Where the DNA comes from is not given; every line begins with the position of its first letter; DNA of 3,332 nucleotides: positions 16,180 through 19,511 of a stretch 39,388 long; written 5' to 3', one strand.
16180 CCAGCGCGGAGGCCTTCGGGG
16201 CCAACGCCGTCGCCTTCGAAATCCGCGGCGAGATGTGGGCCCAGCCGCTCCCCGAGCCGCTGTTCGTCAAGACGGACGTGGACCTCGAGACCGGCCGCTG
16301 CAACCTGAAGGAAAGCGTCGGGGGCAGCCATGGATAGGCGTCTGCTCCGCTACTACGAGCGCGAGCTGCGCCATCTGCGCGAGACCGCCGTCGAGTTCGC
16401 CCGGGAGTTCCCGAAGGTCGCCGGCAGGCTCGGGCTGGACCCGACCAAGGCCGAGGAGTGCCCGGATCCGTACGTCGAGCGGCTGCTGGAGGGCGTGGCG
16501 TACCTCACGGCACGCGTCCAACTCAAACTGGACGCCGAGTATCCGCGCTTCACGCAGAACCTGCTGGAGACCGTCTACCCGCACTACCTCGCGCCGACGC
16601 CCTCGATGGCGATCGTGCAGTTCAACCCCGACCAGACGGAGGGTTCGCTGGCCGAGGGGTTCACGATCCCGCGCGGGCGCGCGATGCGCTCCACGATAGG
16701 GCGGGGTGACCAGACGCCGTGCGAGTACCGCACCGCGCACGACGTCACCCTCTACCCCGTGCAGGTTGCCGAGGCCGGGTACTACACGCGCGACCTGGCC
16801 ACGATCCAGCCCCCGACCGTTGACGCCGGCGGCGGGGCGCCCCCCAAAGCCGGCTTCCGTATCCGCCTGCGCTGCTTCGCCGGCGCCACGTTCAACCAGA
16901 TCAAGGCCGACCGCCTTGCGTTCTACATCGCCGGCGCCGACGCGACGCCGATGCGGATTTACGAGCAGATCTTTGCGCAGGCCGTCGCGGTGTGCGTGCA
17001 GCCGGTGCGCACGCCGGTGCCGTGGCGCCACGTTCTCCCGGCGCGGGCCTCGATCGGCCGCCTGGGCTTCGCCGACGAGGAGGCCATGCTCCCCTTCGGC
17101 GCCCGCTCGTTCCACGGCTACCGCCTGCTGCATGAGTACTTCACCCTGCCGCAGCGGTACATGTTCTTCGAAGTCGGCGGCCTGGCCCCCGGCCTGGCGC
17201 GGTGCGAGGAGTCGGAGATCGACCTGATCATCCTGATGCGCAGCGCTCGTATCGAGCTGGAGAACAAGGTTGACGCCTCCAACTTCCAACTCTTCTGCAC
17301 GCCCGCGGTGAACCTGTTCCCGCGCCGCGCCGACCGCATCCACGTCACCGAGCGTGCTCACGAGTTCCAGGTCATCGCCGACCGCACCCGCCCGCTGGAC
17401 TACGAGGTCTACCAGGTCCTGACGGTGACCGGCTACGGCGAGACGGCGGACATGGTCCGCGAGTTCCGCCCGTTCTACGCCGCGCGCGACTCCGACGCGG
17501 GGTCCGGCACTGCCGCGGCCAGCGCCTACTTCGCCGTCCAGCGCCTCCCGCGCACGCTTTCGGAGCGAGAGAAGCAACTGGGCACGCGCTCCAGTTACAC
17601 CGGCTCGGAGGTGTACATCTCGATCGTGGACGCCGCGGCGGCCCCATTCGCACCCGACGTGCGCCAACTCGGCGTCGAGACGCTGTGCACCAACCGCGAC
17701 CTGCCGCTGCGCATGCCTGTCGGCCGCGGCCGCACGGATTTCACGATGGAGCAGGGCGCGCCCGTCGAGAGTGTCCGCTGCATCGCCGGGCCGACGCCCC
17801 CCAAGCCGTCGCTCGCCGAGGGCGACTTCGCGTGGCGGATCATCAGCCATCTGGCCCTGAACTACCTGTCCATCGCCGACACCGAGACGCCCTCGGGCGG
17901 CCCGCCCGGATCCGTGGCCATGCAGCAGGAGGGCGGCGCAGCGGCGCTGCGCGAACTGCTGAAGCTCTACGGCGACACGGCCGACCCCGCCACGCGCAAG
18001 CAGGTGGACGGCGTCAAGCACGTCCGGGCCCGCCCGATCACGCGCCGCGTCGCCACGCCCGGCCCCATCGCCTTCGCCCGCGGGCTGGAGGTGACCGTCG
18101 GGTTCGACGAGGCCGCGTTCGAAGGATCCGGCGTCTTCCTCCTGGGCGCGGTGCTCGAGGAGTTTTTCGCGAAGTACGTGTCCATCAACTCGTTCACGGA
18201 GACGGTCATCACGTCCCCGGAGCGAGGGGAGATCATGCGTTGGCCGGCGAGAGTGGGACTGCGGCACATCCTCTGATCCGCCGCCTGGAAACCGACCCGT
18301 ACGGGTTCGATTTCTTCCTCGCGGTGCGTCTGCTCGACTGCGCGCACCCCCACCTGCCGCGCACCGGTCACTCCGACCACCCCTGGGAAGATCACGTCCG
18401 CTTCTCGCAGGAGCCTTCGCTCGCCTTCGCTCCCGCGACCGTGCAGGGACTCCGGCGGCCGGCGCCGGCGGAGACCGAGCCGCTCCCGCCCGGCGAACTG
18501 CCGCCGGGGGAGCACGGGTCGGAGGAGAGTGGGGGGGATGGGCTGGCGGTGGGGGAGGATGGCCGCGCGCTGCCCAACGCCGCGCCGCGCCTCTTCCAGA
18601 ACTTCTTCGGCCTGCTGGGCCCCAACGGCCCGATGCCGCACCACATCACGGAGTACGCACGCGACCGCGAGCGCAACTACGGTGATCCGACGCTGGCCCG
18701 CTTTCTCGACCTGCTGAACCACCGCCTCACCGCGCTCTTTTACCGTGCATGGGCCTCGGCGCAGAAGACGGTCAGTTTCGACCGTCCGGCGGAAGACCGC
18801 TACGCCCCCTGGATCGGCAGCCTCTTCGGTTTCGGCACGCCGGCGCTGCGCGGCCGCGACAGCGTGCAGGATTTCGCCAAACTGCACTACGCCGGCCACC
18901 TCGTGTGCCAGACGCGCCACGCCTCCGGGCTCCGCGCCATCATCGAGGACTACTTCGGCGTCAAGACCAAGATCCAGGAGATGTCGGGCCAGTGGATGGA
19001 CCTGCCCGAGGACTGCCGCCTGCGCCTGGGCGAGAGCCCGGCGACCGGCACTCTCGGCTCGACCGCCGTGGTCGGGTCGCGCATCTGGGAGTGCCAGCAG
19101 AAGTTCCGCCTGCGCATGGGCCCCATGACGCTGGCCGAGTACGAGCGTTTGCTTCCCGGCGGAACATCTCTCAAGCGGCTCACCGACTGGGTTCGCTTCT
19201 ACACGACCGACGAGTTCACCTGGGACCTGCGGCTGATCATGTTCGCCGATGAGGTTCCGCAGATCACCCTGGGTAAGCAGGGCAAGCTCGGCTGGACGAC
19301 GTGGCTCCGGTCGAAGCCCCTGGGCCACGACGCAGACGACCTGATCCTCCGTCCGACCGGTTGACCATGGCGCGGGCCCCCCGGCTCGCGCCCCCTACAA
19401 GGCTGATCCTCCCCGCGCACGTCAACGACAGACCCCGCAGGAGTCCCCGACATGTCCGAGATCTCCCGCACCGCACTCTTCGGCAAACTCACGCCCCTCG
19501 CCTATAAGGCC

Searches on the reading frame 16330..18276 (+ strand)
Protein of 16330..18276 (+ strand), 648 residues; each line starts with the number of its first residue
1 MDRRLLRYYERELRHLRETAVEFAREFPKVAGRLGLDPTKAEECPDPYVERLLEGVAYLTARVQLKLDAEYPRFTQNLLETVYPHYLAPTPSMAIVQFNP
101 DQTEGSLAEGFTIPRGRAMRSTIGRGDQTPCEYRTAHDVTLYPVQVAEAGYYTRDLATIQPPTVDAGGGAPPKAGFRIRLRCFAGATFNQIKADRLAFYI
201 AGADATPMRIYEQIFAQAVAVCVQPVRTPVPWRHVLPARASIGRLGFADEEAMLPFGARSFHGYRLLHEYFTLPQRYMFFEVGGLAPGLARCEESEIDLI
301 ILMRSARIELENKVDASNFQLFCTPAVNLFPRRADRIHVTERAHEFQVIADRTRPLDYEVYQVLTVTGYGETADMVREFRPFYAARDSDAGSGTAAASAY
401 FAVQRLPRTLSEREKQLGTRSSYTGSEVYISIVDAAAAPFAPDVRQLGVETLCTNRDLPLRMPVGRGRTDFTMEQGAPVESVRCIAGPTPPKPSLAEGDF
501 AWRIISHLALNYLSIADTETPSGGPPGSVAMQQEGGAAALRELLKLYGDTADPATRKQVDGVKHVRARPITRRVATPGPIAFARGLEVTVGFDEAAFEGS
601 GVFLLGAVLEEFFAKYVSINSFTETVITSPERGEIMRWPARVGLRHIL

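Call 9: search_protein_families(library=pfam, proteins=[window:16330-18276:+], max_evalue=0.01)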
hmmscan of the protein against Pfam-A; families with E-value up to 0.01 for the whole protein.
window:16330-18276:+ (648 aa): 1 family
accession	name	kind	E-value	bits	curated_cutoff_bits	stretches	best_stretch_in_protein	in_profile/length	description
PF05947.17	T6SS_TssF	-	5e-232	772.2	25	1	1-644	1-607/608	Type VI secretion system, TssF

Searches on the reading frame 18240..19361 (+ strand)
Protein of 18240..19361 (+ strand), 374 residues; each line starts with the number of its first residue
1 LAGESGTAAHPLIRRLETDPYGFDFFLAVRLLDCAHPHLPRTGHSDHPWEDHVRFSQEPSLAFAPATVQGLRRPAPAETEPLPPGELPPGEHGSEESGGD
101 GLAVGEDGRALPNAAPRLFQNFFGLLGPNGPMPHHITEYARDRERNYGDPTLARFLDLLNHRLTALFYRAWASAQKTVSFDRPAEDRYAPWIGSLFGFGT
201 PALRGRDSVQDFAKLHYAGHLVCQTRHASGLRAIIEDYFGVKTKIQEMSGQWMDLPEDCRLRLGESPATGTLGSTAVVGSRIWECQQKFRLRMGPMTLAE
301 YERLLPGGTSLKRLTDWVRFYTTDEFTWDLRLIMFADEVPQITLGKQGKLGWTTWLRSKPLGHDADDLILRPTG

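Call 85: search_protein_families(library=pfam, proteins=[window:18240-19361:+], max_evalue=0.001)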
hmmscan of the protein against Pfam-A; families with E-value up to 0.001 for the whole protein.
window:18240-19361:+ (374 aa): 1 family
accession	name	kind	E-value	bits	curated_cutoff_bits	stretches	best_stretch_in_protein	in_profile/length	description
PF06996.16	T6SS_TssG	-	2.5e-105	352.5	24.6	1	20-356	2-303/304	Type VI secretion, TssG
